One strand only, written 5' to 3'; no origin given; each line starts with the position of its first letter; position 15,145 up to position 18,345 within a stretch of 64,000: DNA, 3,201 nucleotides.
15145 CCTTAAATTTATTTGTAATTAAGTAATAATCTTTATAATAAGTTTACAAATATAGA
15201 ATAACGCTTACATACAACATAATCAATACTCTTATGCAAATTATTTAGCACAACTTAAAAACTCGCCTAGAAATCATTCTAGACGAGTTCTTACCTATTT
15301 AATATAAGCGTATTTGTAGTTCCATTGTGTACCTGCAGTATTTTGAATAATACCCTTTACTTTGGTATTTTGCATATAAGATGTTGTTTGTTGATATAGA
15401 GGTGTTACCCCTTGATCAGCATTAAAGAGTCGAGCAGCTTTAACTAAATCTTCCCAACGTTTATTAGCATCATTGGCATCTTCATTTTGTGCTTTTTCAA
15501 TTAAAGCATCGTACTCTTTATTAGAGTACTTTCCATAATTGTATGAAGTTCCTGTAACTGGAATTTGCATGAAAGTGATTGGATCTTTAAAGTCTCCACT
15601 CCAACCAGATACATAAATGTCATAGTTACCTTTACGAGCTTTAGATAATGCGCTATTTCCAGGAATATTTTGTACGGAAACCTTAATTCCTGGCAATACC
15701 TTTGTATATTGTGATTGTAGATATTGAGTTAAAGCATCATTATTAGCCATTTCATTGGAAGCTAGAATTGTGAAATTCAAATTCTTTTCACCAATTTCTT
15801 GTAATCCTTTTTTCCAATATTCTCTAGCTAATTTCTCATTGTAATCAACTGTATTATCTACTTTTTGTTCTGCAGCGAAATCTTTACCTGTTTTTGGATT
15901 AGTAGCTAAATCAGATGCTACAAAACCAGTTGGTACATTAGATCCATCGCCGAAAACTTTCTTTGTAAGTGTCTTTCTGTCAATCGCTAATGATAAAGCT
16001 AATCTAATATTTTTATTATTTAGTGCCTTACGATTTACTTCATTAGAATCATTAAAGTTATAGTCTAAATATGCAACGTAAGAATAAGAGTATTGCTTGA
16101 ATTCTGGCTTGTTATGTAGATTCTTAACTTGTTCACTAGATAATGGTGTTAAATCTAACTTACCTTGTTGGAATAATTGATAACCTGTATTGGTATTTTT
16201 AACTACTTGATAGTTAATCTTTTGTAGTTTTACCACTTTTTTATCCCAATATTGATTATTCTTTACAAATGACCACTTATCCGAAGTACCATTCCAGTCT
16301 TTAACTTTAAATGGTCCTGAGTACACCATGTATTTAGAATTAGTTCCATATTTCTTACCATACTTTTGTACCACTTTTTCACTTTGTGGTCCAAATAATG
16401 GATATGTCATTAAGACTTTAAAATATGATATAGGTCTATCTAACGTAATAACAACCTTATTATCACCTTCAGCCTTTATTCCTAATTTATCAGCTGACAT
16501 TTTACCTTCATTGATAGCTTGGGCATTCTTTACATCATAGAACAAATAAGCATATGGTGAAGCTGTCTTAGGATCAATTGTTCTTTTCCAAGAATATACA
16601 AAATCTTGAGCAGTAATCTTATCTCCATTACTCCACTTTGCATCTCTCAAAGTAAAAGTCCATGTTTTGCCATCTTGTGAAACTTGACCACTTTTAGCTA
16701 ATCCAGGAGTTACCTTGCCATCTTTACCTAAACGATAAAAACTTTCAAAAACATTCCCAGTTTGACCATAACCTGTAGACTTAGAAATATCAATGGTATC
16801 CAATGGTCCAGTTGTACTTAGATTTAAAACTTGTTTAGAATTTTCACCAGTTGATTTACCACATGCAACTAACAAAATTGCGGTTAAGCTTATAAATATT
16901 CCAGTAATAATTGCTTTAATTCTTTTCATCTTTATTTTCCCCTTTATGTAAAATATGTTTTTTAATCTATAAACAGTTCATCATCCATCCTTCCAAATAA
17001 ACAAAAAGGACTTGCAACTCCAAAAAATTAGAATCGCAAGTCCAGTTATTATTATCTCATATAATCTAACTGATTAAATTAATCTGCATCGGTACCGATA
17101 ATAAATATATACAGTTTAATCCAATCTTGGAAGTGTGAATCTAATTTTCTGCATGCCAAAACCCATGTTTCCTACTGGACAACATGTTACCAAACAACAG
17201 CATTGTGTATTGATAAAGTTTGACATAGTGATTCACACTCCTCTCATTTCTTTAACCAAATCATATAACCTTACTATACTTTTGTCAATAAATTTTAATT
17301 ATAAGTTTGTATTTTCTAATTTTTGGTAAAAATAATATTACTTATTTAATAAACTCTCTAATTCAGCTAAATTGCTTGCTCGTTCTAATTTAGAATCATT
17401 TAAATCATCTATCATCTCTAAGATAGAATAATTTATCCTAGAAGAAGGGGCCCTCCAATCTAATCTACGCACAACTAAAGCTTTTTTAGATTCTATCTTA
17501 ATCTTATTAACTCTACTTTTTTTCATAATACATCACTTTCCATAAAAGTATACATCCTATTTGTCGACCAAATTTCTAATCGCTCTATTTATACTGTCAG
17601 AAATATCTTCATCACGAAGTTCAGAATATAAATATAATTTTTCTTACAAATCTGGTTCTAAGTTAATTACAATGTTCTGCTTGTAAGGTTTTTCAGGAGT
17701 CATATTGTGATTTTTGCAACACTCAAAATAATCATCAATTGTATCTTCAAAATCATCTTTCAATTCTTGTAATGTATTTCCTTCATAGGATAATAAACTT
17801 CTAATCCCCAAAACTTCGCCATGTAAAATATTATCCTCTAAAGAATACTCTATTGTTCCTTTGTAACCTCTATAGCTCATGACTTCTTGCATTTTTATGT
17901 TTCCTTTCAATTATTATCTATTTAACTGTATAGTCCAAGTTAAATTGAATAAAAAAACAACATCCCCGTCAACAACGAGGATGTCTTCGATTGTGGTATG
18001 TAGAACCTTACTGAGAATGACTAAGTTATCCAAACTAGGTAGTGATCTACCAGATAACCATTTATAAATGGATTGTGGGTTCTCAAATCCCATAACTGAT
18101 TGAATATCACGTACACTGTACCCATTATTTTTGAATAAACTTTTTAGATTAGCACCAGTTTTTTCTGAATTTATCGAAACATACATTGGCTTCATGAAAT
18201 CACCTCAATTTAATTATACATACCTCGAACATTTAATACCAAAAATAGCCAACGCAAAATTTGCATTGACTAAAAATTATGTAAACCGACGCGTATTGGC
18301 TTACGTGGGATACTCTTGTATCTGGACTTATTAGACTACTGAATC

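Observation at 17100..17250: Unannotated 36-aa cysteine-cluster peptide (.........) with a self-complementary RBS / 3' end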

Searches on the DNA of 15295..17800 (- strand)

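Call 3: search_rna_families(source=window, start=16500, end=17800, threshold=evalue, max_evalue=1, show_alignments=3)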
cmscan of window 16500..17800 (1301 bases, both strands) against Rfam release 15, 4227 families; matches with E-value up to 1: 2.
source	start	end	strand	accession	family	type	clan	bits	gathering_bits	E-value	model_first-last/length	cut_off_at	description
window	17009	17097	-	RF01416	NrrF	Gene; antisense;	-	19.7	60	0.34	1-160/160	no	NrrF RNA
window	17484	17511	-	RF01319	CRISPR-DR6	Gene; CRISPR;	-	18.9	39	0.8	1-30/30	no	CRISPR RNA direct repeat element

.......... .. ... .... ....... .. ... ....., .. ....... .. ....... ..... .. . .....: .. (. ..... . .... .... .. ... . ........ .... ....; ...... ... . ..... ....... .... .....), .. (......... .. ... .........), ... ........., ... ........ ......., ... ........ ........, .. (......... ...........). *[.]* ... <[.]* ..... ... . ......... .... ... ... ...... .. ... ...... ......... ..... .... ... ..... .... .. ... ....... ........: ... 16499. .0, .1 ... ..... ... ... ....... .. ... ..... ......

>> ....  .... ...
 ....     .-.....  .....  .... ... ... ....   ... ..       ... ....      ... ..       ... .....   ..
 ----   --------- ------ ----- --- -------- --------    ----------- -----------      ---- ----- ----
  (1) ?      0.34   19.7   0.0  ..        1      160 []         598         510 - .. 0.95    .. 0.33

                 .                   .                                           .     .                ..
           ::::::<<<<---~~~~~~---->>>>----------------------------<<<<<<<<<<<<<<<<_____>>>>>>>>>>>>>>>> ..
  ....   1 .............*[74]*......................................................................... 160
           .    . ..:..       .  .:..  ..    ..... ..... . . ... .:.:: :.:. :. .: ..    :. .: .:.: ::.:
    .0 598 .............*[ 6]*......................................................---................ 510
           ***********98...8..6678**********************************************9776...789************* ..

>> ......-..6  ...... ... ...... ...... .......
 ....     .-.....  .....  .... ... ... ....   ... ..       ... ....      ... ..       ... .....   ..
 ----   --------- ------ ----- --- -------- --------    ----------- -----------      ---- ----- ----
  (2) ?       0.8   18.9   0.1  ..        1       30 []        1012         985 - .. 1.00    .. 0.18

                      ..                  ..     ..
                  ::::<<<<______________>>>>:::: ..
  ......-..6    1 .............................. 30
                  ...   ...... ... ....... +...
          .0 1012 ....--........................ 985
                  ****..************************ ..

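Call 18: search_rna_families(sources=[L017, L024, L025, L003, L004, L005, L035, L030, L012, L056, L069, L075], threshold=gathering)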
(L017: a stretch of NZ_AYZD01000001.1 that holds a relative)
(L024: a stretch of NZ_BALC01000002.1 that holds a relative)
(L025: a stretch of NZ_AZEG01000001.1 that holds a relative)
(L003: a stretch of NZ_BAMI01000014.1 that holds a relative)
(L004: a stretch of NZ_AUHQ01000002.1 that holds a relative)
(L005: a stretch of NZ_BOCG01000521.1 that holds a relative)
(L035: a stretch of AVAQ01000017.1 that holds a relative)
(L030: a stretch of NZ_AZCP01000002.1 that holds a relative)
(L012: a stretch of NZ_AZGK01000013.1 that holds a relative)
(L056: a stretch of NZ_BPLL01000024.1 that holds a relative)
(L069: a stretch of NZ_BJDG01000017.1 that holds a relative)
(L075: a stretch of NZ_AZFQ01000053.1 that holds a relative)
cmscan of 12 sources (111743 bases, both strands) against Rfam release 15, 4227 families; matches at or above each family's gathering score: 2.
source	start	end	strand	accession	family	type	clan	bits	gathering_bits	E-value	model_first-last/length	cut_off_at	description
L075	3293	3542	-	RF00230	T-box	Cis-reg; leader;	-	96.4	93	1.1e-19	1-219/219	no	T-box leader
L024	3566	3801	+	RF00230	T-box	Cis-reg; leader;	-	94.1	93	4.3e-19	1-219/219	no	T-box leader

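Call 19: search_rna_families(source=L024, start=3400, end=4000, threshold=evalue, max_evalue=0.01, show_alignments=1)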
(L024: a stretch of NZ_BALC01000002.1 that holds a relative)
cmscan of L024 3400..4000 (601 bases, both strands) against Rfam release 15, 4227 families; matches with E-value up to 0.01: 1.
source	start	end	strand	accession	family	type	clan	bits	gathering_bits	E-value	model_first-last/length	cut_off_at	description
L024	3566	3801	+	RF00230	T-box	Cis-reg; leader;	-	94.1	93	2.3e-21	1-219/219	no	T-box leader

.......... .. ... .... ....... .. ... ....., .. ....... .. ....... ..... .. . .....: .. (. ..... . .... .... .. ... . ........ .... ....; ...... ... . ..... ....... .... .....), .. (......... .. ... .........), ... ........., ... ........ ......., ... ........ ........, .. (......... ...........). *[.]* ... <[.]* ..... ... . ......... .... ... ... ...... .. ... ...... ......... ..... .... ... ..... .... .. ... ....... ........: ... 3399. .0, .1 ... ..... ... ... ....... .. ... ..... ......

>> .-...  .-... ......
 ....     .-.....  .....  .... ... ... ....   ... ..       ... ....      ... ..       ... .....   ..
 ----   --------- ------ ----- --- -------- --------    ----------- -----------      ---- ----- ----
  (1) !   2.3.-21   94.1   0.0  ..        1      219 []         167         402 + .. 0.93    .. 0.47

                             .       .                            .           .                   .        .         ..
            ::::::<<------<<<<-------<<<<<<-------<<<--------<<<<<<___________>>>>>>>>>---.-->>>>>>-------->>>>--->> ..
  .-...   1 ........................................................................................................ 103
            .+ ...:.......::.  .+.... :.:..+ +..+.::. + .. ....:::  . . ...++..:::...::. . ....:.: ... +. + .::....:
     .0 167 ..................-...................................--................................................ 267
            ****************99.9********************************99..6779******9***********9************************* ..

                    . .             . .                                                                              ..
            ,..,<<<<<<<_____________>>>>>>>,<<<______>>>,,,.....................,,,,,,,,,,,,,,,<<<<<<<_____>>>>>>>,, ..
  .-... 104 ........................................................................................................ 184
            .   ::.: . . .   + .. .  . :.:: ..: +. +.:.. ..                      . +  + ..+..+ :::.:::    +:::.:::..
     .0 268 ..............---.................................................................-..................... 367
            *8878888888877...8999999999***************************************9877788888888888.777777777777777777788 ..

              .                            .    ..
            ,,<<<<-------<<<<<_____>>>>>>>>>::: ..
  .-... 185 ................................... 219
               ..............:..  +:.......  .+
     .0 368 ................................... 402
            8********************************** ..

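Call 20: search_rna_families(source=L025, start=3400, end=4010, threshold=evalue, max_evalue=0.01, show_alignments=1)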
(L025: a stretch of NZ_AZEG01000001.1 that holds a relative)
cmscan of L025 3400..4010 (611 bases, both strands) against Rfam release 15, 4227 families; matches with E-value up to 0.01: 1.
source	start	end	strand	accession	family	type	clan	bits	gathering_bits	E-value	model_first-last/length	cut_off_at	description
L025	3630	3867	+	RF00230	T-box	Cis-reg; leader;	-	78.5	93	2.5e-17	1-219/219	no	T-box leader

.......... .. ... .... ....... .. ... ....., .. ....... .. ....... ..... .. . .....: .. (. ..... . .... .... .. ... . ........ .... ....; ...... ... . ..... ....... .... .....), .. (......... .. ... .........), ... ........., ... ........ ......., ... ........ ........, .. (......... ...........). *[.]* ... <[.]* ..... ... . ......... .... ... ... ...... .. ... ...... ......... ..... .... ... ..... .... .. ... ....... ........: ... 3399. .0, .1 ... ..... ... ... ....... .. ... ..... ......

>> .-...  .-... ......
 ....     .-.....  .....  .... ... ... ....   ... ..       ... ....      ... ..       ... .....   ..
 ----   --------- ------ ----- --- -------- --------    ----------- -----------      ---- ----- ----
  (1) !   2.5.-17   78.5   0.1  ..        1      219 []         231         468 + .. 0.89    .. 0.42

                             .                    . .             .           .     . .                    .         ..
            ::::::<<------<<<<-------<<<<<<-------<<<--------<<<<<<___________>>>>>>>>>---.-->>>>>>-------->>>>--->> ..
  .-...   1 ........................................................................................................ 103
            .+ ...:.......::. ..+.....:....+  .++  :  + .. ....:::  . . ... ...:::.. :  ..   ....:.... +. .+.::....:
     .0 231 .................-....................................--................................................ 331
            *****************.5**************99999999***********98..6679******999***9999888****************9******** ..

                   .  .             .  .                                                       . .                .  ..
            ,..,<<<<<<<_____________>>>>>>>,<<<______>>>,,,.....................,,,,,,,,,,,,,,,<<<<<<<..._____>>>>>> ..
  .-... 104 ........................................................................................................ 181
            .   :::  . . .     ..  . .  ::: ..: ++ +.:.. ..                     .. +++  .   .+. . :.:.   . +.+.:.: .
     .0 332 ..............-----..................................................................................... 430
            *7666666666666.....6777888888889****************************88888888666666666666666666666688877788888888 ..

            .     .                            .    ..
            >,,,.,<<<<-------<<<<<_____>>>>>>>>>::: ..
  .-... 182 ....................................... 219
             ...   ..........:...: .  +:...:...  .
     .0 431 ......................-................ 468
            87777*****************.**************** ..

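Call 21: search_rna_families(source=L017, start=700, end=1300, threshold=evalue, max_evalue=0.01, show_alignments=1)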
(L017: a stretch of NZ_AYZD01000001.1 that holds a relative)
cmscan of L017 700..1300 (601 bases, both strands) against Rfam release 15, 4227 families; matches with E-value up to 0.01: 2.
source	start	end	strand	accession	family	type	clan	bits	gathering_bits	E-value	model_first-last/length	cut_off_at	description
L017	919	1156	+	RF00230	T-box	Cis-reg; leader;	-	78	93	3.3e-17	1-219/219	no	T-box leader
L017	1127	1203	+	RF03323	mir-3613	Gene; miRNA;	-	27.7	91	0.0011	1-86/86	no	mir-3613 microRNA precursor family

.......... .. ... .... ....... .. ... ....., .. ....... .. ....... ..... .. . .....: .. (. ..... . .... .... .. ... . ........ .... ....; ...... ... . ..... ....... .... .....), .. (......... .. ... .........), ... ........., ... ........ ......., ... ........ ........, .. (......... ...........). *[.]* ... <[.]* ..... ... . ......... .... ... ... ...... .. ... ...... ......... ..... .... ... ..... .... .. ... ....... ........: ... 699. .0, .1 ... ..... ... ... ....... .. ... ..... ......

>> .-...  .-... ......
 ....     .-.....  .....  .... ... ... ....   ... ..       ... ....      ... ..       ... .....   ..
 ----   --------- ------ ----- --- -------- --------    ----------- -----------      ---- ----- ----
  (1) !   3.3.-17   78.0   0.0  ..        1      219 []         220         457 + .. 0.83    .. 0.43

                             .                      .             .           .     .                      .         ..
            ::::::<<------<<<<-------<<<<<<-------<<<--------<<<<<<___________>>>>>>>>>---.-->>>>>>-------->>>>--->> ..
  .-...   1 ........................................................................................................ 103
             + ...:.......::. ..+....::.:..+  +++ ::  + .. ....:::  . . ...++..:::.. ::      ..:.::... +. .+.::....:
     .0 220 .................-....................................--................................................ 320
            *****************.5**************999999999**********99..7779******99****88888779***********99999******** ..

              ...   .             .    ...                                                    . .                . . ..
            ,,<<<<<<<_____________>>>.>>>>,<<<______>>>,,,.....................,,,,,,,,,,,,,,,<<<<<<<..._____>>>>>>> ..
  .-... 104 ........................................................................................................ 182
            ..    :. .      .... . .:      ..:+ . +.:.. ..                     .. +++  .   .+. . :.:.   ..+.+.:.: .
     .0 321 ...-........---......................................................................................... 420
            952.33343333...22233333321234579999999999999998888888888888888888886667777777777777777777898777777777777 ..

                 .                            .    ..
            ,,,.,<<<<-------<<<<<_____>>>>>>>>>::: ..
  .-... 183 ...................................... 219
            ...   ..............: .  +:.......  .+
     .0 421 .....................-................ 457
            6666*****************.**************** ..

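Call 69: search_rna_families(source=L075, start=3200, end=3650, threshold=evalue, max_evalue=0.001, show_alignments=1)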
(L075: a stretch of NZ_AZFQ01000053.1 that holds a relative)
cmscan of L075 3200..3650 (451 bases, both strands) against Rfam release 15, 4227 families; matches with E-value up to 0.001: 3.
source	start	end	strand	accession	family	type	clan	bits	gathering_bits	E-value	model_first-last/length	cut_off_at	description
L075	3293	3542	-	RF00230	T-box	Cis-reg; leader;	-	96.4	93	4.5e-22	1-219/219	no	T-box leader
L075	3265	3309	+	RF04347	Plastid-ccsA-ndhD-2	Cis-reg;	-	38.6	51.5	2.7e-06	1-53/53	no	Plastid-ccsA-ndhD-2 3UTR RNA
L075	3266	3310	-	RF04347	Plastid-ccsA-ndhD-2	Cis-reg;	-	31.5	51.5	0.00021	1-53/53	no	Plastid-ccsA-ndhD-2 3UTR RNA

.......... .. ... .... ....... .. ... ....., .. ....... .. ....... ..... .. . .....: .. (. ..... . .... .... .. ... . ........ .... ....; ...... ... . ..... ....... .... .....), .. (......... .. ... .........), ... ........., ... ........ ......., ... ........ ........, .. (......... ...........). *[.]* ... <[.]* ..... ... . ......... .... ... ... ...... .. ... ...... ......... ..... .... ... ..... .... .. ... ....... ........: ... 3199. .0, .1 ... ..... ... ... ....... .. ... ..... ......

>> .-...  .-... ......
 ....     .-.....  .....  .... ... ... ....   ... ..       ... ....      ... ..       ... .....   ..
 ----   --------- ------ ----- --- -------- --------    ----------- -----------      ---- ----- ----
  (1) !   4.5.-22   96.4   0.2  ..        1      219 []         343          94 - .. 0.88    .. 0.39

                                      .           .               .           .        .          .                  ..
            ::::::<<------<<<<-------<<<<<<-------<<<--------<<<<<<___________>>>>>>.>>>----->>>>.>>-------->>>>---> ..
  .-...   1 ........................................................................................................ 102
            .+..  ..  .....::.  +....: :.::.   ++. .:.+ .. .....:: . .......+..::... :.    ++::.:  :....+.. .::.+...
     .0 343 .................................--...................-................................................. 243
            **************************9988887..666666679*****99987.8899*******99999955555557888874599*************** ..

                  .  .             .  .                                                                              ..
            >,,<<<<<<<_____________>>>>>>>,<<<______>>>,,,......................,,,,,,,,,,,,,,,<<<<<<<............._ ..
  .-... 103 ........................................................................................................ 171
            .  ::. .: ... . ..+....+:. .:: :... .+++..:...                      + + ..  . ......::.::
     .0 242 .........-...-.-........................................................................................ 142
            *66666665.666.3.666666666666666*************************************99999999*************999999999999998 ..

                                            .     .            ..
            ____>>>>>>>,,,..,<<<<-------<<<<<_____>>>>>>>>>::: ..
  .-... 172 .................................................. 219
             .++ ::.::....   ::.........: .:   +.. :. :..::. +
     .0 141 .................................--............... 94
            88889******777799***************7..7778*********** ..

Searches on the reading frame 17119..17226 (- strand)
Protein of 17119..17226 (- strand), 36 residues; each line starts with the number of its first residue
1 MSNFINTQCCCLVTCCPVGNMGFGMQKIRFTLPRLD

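Call 55: find_encoding_contigs(protein=window:17119-17226:-, flank=3000, max_places=4)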
Protein seq(36 aa) (36 aa): no gene with exactly this product is on record in the collection.

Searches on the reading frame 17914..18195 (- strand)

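Call 30: search_protein_families(library=ncbifam, proteins=[window:17914-18195:-], max_evalue=0.001)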
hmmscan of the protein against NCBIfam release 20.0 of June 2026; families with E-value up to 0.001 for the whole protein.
window:17914-18195:- (93 aa): 0 families

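Call 72: search_protein_families(library=pfam, proteins=[window:17914-18195:-], max_evalue=0.001)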
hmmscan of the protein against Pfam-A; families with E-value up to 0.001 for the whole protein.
window:17914-18195:- (93 aa): 1 family
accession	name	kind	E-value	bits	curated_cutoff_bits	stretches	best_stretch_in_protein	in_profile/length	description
PF01381.28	HTH_3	-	3.4e-08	33.8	23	1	17-71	1-54/55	Helix-turn-helix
